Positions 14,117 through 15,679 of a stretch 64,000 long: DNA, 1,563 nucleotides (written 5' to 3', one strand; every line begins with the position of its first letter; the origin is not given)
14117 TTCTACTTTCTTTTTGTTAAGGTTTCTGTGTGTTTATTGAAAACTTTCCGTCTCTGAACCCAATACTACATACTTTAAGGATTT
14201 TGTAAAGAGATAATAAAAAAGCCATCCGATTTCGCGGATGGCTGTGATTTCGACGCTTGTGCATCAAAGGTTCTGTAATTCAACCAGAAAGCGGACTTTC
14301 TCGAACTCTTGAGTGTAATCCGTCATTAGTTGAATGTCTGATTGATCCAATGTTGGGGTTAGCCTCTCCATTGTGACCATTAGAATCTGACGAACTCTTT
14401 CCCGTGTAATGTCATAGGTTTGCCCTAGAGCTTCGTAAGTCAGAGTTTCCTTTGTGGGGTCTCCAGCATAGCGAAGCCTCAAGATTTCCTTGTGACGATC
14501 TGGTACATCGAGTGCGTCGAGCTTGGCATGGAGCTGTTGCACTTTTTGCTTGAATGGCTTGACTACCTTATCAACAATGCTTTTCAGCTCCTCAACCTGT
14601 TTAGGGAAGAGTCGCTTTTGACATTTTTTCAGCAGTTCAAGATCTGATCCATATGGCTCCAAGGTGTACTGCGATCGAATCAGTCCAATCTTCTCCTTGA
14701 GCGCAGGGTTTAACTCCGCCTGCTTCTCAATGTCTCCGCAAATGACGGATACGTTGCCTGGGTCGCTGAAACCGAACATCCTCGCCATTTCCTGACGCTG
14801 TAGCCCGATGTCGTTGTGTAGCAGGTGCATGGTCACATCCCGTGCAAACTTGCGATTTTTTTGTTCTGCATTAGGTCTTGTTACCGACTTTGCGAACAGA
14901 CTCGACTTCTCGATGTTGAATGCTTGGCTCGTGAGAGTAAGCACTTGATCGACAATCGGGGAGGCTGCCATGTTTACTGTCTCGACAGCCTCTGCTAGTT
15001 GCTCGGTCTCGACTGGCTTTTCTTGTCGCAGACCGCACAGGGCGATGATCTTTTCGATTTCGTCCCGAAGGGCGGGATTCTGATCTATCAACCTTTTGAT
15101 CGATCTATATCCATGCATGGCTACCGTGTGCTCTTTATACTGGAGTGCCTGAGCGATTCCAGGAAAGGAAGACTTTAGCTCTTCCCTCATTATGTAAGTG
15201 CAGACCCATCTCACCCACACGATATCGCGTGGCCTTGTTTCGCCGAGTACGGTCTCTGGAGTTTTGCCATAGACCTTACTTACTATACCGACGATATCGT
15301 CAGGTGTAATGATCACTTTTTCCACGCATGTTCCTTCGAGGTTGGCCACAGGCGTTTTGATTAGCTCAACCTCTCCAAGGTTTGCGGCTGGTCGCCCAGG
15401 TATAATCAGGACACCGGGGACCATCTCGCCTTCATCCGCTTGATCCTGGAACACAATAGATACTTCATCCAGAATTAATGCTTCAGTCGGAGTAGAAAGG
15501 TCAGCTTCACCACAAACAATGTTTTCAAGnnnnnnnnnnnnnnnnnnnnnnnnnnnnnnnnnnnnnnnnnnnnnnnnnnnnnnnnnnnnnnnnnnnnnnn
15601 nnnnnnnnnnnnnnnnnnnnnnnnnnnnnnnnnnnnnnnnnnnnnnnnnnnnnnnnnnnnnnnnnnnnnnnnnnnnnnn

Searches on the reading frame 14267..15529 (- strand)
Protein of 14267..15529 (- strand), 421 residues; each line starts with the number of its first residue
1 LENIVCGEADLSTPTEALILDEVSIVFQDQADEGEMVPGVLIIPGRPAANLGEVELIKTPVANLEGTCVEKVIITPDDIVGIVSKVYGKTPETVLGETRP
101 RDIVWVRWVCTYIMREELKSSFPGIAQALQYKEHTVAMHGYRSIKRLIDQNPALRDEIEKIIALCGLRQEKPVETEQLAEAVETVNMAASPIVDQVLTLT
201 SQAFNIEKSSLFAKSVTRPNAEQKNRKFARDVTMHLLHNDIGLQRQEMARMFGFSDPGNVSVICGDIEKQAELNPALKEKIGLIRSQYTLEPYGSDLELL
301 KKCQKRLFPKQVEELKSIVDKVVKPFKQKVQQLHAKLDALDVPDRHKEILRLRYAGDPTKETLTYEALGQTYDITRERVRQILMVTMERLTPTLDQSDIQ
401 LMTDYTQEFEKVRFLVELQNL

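Call 40: find_homologous_proteins(query=window:14267-15529:-, max_evalue=0.00001)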
Query seq(421 aa) (421 aa): 6 proteins with E <= 0.00001 among 8000 candidates.
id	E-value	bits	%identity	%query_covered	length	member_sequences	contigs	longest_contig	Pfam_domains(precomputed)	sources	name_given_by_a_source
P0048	3.4e-147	509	57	100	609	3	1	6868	PF08299.18,PF04545.23,PF04539.23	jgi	jgi:DNA-directed RNA polymerase sigma subunit (sigma70/sigma32)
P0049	1.3e-146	507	58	100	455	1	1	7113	PF08299.18,PF04545.23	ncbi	-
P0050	3.6e-73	265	52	59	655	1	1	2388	PF04545.23,PF04542.21,PF04539.23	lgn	-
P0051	9.6e-40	155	47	39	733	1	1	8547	PF08299.18,PF04542.21,PF04539.23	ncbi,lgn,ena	-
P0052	9.7e-40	155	47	39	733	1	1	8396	PF08299.18,PF04542.21,PF04539.23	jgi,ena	-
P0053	1.2e-7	49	35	22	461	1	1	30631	PF11638.14,PF01695.24,PF00308.25,PF08299.18,PF00004.36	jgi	-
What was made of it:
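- The sigma fusion appears rare: 5 fusion relatives were returned, although that search scored only the 8000 best word-sharing candidates (call 40).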

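Call 76: search_protein_families(library=pfam, proteins=[P0048, P0049, P0050, P0051], max_evalue=0.001)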
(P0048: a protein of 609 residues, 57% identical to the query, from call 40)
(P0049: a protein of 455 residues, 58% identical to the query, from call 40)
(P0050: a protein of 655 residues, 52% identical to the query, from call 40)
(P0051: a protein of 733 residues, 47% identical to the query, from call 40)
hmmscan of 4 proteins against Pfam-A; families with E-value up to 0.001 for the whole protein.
P0048 (609 aa): 3 families
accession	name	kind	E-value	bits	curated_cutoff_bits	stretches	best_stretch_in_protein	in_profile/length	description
PF08299.17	Bac_DnaA_C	-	1.1e-17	64.2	31.5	1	262-328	2-68/69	Bacterial dnaA protein helix-turn-helix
PF04545.22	Sigma70_r4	-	1.8e-16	59.8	24.1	1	531-578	6-48/50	Sigma-70, region 4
PF04539.22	Sigma70_r3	-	1.6e-08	35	25.3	1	20-69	1-50/78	Sigma-70 region 3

P0049 (455 aa): 2 families
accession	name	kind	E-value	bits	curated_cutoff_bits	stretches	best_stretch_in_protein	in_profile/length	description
PF08299.17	Bac_DnaA_C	-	2.2e-17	63.3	31.5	1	111-176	2-67/69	Bacterial dnaA protein helix-turn-helix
PF04545.22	Sigma70_r4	-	2.6e-09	36.9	24.1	1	376-423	5-47/50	Sigma-70, region 4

P0050 (655 aa): 3 families
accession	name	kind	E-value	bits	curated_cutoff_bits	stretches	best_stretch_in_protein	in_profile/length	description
PF04542.20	Sigma70_r2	-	3.8e-19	68.7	24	1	89-152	2-65/71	Sigma-70 region 2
PF04545.22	Sigma70_r4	-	2.1e-12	46.8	24.1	1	577-624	6-48/50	Sigma-70, region 4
PF04539.22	Sigma70_r3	-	3.5e-09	37.1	25.3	1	168-211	2-45/78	Sigma-70 region 3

P0051 (733 aa): 3 families
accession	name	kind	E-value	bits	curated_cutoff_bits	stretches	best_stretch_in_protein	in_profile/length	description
PF04542.20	Sigma70_r2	-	2.3e-19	69.4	24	1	306-369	2-65/71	Sigma-70 region 2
PF08299.17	Bac_DnaA_C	-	1.2e-13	51.3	31.5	1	626-692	2-68/69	Bacterial dnaA protein helix-turn-helix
PF04539.22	Sigma70_r3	-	7.4e-07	29.6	25.3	1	384-456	1-68/78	Sigma-70 region 3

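Call 77: find_encoding_contigs(protein=P0051, flank=6000, max_places=3)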
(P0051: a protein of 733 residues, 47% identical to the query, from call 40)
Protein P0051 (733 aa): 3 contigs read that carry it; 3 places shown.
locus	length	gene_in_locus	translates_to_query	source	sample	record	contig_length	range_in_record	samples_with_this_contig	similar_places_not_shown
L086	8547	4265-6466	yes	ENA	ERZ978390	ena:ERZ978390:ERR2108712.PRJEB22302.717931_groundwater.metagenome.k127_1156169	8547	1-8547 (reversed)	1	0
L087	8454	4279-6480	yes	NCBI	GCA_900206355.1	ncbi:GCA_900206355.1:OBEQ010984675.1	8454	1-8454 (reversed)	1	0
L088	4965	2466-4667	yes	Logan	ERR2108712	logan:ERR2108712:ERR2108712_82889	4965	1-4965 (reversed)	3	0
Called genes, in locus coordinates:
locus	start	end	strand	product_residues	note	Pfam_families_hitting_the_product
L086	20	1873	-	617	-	PF04851:ResIII, PF00271:Helicase_C, PF14882:INT_rpt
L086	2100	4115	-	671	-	PF00270:DEAD (weak), PF04851:ResIII, PF18766:SWI2_SNF2, PF00271:Helicase_C, PF16203:ERCC3_RAD25_C (weak), PF01155:HypA (faint), PF14311:DUF4379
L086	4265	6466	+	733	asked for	PF04542:Sigma70_r2, PF04539:Sigma70_r3 (weak), PF08299:Bac_DnaA_C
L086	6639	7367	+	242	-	PF08299:Bac_DnaA_C (faint)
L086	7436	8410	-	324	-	PF07717:OB_NTP_bind (weak)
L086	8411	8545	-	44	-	?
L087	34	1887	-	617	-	PF04851:ResIII, PF00271:Helicase_C, PF14882:INT_rpt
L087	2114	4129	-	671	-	PF00270:DEAD (weak), PF04851:ResIII, PF18766:SWI2_SNF2, PF00271:Helicase_C, PF16203:ERCC3_RAD25_C (weak), PF01155:HypA (faint), PF14311:DUF4379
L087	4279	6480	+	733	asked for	PF04542:Sigma70_r2, PF04539:Sigma70_r3 (weak), PF08299:Bac_DnaA_C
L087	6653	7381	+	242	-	PF08299:Bac_DnaA_C (faint)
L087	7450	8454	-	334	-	?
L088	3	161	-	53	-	?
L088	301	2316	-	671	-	PF00270:DEAD (weak), PF04851:ResIII, PF18766:SWI2_SNF2, PF00271:Helicase_C, PF16203:ERCC3_RAD25_C (weak), PF01155:HypA (faint), PF14311:DUF4379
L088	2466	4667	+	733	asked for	PF04542:Sigma70_r2, PF04539:Sigma70_r3 (weak), PF08299:Bac_DnaA_C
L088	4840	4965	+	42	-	?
